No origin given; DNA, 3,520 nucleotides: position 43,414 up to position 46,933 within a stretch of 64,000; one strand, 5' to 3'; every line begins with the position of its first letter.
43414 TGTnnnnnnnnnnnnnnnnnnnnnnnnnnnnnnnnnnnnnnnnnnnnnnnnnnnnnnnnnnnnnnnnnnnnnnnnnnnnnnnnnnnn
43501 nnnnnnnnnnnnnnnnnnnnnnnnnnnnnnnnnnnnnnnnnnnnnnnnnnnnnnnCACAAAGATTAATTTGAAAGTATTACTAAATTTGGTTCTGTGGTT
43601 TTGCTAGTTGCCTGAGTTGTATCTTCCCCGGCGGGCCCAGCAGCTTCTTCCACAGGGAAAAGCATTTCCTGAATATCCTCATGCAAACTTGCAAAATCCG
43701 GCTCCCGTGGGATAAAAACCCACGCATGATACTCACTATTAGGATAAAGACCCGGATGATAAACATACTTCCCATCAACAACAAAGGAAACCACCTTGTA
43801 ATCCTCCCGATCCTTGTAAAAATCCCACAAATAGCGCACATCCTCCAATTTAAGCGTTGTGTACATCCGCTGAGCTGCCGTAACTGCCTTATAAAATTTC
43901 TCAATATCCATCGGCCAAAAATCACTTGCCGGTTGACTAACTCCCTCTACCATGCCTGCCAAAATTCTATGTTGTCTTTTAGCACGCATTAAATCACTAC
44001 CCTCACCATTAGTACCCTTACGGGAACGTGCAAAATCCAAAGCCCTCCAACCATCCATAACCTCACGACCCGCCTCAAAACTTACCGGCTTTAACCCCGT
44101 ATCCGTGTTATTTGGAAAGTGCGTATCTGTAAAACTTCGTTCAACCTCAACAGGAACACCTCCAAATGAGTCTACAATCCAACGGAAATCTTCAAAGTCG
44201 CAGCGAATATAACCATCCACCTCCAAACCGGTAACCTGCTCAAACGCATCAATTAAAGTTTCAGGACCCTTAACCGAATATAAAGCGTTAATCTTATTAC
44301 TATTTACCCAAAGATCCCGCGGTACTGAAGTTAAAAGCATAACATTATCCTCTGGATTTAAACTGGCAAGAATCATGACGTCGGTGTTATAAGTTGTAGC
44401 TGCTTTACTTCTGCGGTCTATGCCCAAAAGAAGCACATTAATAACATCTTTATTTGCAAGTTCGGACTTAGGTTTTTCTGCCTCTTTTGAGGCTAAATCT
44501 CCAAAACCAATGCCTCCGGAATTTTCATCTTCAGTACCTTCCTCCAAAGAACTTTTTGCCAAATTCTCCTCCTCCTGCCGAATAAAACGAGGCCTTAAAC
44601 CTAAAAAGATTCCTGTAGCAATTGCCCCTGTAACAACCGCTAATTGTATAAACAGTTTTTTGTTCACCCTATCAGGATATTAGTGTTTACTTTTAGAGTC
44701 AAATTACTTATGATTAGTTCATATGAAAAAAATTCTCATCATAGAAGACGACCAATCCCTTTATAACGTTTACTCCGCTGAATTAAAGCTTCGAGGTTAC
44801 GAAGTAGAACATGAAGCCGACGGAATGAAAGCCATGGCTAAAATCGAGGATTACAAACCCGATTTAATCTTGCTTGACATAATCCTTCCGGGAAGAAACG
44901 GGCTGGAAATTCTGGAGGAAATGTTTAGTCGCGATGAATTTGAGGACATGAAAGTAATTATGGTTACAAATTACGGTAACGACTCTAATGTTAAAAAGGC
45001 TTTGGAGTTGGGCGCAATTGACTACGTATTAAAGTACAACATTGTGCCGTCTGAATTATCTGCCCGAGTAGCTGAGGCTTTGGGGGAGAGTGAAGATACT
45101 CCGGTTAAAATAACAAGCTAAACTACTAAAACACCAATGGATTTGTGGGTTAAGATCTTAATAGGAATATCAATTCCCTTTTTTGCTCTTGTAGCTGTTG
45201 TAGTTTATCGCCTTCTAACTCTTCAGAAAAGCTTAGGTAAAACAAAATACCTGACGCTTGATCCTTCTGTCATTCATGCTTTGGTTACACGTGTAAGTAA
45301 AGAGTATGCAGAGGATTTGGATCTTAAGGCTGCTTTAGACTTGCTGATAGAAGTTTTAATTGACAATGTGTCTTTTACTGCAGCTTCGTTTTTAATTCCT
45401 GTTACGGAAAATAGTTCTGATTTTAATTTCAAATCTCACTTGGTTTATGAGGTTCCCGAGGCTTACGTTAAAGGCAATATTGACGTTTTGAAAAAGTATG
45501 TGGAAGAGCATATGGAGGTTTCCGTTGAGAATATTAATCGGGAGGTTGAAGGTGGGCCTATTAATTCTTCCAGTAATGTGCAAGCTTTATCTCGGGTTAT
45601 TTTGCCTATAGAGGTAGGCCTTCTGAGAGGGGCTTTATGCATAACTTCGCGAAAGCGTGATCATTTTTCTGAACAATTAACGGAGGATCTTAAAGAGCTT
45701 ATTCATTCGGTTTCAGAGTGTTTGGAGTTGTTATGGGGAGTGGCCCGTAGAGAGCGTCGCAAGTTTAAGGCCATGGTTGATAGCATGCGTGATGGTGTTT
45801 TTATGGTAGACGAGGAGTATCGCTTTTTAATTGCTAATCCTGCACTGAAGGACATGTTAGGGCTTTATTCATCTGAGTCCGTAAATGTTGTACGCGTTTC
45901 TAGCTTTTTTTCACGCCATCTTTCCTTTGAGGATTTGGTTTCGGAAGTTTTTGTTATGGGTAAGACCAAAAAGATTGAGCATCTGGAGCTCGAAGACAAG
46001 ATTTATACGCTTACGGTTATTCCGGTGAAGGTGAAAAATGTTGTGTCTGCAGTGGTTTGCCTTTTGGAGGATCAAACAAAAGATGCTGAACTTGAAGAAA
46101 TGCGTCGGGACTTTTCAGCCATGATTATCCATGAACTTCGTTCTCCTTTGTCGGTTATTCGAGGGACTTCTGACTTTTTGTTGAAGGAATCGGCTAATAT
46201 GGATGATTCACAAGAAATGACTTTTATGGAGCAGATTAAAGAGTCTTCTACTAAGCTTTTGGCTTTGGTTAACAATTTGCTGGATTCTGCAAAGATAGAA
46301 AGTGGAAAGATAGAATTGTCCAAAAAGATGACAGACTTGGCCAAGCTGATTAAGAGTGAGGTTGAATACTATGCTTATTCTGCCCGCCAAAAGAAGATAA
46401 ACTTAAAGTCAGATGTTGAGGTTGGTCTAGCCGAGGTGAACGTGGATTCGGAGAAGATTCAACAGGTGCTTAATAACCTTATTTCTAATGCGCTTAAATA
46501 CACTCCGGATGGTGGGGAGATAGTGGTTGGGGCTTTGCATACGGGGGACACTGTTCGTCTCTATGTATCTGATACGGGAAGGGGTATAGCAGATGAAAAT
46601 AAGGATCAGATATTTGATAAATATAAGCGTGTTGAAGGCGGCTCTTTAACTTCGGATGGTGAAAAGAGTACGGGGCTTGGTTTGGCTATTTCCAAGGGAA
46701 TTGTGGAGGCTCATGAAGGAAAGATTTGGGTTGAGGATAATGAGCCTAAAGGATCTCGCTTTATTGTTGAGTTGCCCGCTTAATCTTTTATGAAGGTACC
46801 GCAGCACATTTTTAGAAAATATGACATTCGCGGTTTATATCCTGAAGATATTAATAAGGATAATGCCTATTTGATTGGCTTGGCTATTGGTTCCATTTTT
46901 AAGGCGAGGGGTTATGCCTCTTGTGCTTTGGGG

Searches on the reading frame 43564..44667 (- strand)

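Call 58: search_protein_families(library=pfam, proteins=[window:43564-44667:-], max_evalue=0.0001)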
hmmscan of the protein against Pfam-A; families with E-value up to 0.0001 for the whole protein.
window:43564-44667:- (367 aa): 1 family
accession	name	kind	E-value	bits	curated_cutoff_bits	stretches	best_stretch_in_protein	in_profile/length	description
PF03816.19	LytR_cpsA_psr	-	1.5e-32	113.2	24.6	1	94-242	1-147/150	LytR_cpsA_psr family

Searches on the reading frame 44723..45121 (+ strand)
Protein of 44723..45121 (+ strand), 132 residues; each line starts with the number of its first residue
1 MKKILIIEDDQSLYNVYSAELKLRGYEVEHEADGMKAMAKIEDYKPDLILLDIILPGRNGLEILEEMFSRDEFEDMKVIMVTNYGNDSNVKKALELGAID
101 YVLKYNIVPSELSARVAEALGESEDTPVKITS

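Call 58: search_protein_families(library=pfam, proteins=[window:44723-45121:+], max_evalue=0.0001)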
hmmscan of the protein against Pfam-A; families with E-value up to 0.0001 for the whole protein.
window:44723-45121:+ (132 aa): 1 family
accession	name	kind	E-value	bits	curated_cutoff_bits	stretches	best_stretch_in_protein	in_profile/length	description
PF00072.30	Response_reg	-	3.9e-24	85.4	30.2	1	4-114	1-108/111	Response regulator receiver domain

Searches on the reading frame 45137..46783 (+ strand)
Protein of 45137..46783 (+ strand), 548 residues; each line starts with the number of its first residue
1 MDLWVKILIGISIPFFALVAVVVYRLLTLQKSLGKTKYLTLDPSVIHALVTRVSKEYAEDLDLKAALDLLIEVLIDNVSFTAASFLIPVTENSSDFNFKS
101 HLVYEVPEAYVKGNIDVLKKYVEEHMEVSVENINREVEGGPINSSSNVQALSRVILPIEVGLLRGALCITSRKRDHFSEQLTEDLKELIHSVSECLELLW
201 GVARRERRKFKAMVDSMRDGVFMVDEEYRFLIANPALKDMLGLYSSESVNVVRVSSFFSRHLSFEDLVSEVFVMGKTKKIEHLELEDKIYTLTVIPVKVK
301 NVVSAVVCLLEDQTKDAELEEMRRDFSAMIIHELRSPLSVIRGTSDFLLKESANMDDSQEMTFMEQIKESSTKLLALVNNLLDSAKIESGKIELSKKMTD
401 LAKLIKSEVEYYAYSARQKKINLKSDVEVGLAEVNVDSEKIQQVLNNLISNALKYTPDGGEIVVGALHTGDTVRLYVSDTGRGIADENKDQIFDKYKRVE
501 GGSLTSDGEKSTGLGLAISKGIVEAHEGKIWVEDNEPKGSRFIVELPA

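Call 58: search_protein_families(library=pfam, proteins=[window:45137-46783:+], max_evalue=0.0001)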
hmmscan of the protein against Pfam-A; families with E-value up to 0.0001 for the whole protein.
window:45137-46783:+ (548 aa): 4 families
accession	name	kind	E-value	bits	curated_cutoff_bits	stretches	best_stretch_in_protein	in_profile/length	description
PF02518.31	HATPase_c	-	1.2e-27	97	26.4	1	437-547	2-108/111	Histidine kinase-, DNA gyrase B-, and HSP90-like ATPase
PF00512.31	HisKA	-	1.1e-13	51.4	26.9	1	322-390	1-66/66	His Kinase A (phospho-acceptor) domain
PF13426.13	PAS_9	-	7.2e-06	26.7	27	1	219-314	2-102/103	PAS domain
PF13188.13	PAS_8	-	1.4e-05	25.2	21.8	1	209-245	2-37/65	PAS domain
